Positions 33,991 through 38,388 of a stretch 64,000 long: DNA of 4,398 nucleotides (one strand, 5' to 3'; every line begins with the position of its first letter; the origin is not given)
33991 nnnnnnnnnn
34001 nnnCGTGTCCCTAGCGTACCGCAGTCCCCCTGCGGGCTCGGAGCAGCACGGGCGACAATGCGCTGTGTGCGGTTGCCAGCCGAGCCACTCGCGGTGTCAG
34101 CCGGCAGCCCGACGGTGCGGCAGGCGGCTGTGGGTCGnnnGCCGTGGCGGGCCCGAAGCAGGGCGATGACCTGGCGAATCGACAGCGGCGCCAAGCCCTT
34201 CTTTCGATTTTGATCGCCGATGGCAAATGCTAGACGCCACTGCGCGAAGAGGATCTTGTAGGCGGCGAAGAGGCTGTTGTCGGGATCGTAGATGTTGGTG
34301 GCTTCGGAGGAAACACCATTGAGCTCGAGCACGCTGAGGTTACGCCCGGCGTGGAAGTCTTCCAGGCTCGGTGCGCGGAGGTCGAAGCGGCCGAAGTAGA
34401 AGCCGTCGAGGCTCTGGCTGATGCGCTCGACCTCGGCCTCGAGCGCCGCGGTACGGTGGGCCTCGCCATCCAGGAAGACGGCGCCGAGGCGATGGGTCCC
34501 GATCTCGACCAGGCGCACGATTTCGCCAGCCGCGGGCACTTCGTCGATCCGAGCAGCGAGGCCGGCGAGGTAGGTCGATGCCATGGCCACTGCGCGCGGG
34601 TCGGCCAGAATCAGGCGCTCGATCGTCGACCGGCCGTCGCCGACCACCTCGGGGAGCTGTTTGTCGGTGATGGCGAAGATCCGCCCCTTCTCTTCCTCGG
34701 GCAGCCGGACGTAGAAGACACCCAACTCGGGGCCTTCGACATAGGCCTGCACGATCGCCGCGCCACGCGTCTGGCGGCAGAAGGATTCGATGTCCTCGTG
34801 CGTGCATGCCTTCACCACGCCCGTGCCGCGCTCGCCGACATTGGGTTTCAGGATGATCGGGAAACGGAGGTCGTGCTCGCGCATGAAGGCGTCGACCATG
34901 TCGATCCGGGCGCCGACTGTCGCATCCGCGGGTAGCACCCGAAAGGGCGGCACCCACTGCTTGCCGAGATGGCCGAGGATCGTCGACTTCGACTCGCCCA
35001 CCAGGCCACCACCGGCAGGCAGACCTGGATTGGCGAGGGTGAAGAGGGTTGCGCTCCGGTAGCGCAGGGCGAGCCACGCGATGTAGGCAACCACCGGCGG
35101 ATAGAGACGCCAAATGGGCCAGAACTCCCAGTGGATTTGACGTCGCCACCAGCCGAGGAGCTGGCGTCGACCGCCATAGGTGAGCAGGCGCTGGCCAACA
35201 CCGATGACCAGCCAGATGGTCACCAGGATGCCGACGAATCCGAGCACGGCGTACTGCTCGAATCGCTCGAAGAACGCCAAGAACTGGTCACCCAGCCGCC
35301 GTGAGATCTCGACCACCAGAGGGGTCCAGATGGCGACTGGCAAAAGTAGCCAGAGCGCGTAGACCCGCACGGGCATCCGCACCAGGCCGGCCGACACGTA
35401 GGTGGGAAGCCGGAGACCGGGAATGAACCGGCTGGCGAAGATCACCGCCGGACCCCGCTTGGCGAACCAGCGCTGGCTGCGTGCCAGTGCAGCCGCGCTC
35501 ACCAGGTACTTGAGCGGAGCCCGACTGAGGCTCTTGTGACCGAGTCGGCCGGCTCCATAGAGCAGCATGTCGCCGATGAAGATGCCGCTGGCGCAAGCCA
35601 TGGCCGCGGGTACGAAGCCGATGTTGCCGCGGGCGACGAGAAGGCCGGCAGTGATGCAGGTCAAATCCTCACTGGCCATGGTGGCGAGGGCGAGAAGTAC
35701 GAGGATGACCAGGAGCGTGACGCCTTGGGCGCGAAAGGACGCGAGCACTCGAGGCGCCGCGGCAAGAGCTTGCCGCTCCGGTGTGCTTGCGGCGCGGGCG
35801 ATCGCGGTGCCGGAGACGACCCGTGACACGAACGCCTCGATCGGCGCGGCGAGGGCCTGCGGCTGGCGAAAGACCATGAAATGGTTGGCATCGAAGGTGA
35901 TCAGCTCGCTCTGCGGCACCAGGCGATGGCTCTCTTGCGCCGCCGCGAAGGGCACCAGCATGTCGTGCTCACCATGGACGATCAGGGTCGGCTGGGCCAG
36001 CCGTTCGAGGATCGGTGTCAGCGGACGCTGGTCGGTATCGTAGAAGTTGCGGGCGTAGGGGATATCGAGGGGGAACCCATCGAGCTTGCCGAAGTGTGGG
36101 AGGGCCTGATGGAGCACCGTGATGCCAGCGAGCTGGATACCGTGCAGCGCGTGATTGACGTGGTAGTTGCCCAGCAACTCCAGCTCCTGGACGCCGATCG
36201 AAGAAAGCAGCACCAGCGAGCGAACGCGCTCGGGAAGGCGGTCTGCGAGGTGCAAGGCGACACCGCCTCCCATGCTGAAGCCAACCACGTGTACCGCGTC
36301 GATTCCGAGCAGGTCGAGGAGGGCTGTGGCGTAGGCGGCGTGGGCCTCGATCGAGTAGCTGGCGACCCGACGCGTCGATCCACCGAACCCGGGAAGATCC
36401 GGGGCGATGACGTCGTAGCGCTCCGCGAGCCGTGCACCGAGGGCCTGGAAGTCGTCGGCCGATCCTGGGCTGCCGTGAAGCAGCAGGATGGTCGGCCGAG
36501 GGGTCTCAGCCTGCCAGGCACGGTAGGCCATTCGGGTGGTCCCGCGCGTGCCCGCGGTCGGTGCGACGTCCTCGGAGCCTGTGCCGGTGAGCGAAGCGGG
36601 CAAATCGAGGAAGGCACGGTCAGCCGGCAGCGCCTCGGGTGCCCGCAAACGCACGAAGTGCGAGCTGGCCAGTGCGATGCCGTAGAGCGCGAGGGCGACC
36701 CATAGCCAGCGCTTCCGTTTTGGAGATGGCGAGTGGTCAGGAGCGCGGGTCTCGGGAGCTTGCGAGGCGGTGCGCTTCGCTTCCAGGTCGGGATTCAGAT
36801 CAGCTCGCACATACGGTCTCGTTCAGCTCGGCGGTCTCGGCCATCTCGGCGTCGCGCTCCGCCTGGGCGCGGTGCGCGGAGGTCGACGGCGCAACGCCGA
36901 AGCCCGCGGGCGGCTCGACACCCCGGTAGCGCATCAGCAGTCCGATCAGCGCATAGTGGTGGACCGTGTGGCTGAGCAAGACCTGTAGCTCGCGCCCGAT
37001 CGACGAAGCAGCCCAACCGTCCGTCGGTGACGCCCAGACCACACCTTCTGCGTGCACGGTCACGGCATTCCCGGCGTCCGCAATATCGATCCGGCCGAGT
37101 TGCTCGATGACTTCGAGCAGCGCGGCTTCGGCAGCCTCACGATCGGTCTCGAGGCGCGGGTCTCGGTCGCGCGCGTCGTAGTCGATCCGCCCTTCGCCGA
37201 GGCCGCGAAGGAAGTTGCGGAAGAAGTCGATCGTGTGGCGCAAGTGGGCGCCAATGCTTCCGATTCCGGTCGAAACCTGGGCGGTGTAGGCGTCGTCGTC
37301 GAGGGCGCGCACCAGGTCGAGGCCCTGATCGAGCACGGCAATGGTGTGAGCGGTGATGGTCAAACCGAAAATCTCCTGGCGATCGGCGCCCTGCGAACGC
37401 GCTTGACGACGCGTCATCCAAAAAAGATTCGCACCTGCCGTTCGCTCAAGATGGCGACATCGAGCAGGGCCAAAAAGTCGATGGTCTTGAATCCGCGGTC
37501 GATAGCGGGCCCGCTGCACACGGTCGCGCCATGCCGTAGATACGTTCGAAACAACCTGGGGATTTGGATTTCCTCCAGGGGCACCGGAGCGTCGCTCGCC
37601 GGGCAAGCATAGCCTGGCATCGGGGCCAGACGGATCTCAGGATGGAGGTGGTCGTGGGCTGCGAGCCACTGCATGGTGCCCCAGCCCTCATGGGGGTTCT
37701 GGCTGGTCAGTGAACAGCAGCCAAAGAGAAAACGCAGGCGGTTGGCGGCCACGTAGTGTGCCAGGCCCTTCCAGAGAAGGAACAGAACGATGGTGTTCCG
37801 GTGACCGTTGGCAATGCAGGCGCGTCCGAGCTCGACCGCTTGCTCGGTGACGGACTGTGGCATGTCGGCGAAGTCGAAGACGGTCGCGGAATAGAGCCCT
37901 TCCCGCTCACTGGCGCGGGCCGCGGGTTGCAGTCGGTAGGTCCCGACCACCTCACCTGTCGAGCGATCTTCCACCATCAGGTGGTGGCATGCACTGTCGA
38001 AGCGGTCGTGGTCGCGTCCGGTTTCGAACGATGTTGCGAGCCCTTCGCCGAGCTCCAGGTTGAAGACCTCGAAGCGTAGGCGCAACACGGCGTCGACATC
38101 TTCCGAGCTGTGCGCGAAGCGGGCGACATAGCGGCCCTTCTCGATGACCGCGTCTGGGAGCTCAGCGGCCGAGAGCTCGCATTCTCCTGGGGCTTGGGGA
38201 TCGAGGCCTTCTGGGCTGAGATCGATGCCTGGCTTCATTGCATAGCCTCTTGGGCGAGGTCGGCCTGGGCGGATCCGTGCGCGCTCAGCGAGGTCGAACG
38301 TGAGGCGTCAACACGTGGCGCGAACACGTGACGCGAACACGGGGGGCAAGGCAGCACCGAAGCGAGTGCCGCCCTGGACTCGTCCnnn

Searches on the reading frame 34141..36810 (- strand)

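Call 4: search_protein_families(library=pfam, proteins=[window:34141-36810:-], max_evalue=0.1)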
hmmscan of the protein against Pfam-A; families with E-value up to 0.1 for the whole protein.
window:34141-36810:- (890 aa): 14 families
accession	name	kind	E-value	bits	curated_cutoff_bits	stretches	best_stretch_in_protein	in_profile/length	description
PF00561.26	Abhydrolase_1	-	9.6e-36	124.1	25.8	2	106-204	1-102/245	alpha/beta hydrolase fold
PF12697.13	Abhydrolase_6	-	8.8e-21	76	26.3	1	108-322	1-216/217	Alpha/beta hydrolase family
PF09335.16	VTT_dom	-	3.7e-14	53.7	33.9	1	386-500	8-118/123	VTT domain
PF12146.15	Hydrolase_4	-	3.9e-13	49.7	27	1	103-204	2-109/239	Serine aminopeptidase, S33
PF00975.26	Thioesterase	-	6.6e-12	46.6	26.4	1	107-326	2-224/226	Thioesterase domain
PF06342.18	DUF1057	-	5.4e-07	29.4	21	1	102-208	32-139/297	Alpha/beta hydrolase of unknown function (DUF1057)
PF07819.20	PGAP1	-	0.0018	18.5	24.3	0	171-204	91-127/233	PGAP1-like alpha/beta domain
PF02230.22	Abhydrolase_2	-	0.0019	18.5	23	1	168-212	102-146/217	Phospholipase/Carboxylesterase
PF08443.16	RimK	-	0.0022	18.1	21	1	638-692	29-83/188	RimK-like ATP-grasp domain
PF07521.17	RMMBL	-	0.0034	17.8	21.6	0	103-127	31-55/63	Zn-dependent metallo-hydrolase RNA specificity domain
PF03959.19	FSH1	-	0.0037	17.4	21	1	175-312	105-201/211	Serine hydrolase (FSH1)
PF00756.26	Esterase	-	0.0064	16.7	22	1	174-205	118-149/251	Putative esterase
PF01738.24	DLH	-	0.017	15.1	21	0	170-196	96-121/217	Dienelactone hydrolase family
PF08386.16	Abhydrolase_4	-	0.04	14.5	21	1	265-328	27-91/103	TAP-like protein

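Call 5: search_protein_families(library=ncbifam, proteins=[window:34141-36810:-], max_evalue=0.1)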
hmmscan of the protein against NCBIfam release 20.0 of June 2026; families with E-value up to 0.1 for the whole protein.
window:34141-36810:- (890 aa): 56 families (the best 25 are shown)
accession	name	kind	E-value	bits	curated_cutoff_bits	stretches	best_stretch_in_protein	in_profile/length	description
NF011457.0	PRK14875.1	equivalog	1.7e-30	106.3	307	1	100-207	127-234/372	acetoin dehydrogenase dihydrolipoyllysine-residue acetyltransferase subunit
NF051488.1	bifunc_PcaDC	exception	1.5e-25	90.2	390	2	102-204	10-111/375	bifunctional 3-oxoadipate enol-lactonase/4-carboxymuconolactone decarboxylase PcaDC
NF050089.1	i_nPHAscl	equivalog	2.2e-25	89.3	300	1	93-208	8-121/288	intracellular short-chain-length polyhydroxyalkanoate depolymerase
TIGR02427.1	protocat_pcaD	equivalog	4e-25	88.6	255.85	2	95-203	3-111/251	3-oxoadipate enol-lactonase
TIGR03695.1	menH_SHCHC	equivalog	7.6e-21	74.7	208.55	1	105-206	2-107/252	2-succinyl-6-hydroxy-2,4-cyclohexadiene-1-carboxylate synthase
TIGR01738.1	bioH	equivalog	1.4e-20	74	206.95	2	107-205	6-99/245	pimeloyl-ACP methyl ester esterase BioH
NF051487.1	bifunc_PcaCD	exception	7.1e-20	71.5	430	2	89-204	155-271/413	bifunctional 4-carboxymuconolactone decarboxylase/3-oxoadipate enol-lactonase PcaCD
NF045632.1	hydroxlase_HsaD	equivalog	9.7e-20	70.7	400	1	93-207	23-140/290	4,5:9,10-diseco-3-hydroxy-5,9,17-trioxoandrosta-1(10),2-diene-4-oate hydrolase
NF002938.0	PRK03592.1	equivalog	1.4e-19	70.6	241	1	105-205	30-130/298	haloalkane dehalogenase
NF052604.1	UndecprPTUtpABac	equivalog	6.2e-19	68.8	250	1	366-530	17-181/198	undecaprenyl phosphate transporter UptA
TIGR03056.1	bchO_mg_che_rel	equivalog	9.8e-19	67.4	172.55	2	103-201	26-125/278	alpha/beta fold hydrolase BchO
TIGR03611.1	RutD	equivalog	3.4e-17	62.7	238.5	2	103-203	11-112/258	pyrimidine utilization protein D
NF058580.1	lipase_V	equivalog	1.5e-15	57.5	300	1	93-318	14-228/230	EstV family lipase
NF004514.1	PRK05855.1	equivalog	2.7e-15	55.9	455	2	88-182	6-102/578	SDR family oxidoreductase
NF052610.1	macro_16_ester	equivalog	7.6e-14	51.7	420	2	106-205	24-128/281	alpha/beta fold macrolide esterase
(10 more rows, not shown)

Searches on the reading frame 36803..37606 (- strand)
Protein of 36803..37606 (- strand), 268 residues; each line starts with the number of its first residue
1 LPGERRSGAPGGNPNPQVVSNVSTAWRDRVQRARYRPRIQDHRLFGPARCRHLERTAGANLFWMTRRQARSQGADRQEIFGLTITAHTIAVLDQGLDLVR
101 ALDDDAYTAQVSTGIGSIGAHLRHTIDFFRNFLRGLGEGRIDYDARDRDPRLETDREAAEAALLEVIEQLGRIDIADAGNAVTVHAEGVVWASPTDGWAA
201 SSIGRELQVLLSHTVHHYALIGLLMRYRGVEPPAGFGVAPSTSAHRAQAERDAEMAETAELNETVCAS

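Call 4: search_protein_families(library=pfam, proteins=[window:36803-37606:-], max_evalue=0.1)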
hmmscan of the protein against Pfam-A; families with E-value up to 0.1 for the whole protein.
window:36803-37606:- (268 aa): 2 families
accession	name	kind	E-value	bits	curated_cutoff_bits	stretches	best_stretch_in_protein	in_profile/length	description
PF12867.12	DinB_2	-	2.8e-09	38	24.8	1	96-221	10-128/128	DinB superfamily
PF05163.17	DinB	-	4.8e-09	36.8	23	1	92-234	16-151/165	DinB family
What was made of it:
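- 36800..37417 (-): Neighbouring module, gene 2: DinB-family protein; its ATG overlaps the OlsB-like stop codon (ATGA). PF12867 and PF05163 (call 4).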

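Call 5: search_protein_families(library=ncbifam, proteins=[window:36803-37606:-], max_evalue=0.1)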
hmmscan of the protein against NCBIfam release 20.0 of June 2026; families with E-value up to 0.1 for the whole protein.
window:36803-37606:- (268 aa): 0 families

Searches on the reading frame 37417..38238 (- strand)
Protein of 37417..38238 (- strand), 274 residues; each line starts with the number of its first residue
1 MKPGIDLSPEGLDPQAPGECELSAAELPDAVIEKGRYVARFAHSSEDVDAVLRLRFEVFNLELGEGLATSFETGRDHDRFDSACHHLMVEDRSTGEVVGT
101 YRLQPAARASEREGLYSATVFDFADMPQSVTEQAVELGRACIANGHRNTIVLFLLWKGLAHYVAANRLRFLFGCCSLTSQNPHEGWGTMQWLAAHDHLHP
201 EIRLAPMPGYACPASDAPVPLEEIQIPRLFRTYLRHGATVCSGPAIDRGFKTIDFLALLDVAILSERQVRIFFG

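Call 4: search_protein_families(library=pfam, proteins=[window:37417-38238:-], max_evalue=0.1)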
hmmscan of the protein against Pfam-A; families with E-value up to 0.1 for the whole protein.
window:37417-38238:- (274 aa): 3 families
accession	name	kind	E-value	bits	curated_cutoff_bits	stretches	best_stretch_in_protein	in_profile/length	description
PF13444.12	Acetyltransf_5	-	1.9e-28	99.5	22.4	1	54-157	1-102/102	Acetyltransferase (GNAT) domain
PF21926.2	FeeM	-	0.00058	20.1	27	1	65-169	13-116/158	N-acyl amino acid synthase FeeM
PF00765.23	Autoind_synth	-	0.03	14.3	24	1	44-129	6-88/183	Autoinducer synthase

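Call 5: search_protein_families(library=ncbifam, proteins=[window:37417-38238:-], max_evalue=0.1)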
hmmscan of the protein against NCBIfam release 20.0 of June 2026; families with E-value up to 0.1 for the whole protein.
window:37417-38238:- (274 aa): 7 families
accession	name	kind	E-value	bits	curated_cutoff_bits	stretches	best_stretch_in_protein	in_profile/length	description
NF052554.1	OrAlActfOlsBRHOCB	equivalog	5.2e-41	141.1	350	1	35-272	6-253/256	L-ornithine N(alpha)-acyltransferase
NF052555.1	OrAlActfOlsBBRUA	equivalog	1e-36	126.9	320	1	35-270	21-268/278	l-ornithine N(alpha)-acyltransferase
NF052615.1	orn_lipid_OlsF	equivalog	4.7e-24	84.9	620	1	38-185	310-457/570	bifunctional ornithine lipid synthase OlsF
TIGR03694.1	exosort_acyl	subfamily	1.7e-07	31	111.95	1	41-105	12-76/241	PEP-CTERM/exosortase system-associated acyltransferase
NF053696.1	GlyAclTfGlsBBct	equivalog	1.6e-05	24.2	300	1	37-177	32-183/303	glycine N(alpha)-acyltransferase GlsB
NF052393.1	AHserLSynTraI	equivalog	0.015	14.5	250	1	40-117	10-85/212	acyl-homoserine-lactone synthase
NF010408.0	PRK13834.1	subfamily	0.045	13.3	292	1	46-109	16-77/207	acyl-homoserine-lactone synthase TraI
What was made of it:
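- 37414..38238 (-): Neighbouring module, gene 1: OlsB-like N-acyltransferase (GNAT), 147 nt downstream of g4. PF13444 1.9e-28; NCBIfam OlsB models score 141 bits, below their cut-offs (calls 4, 5).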
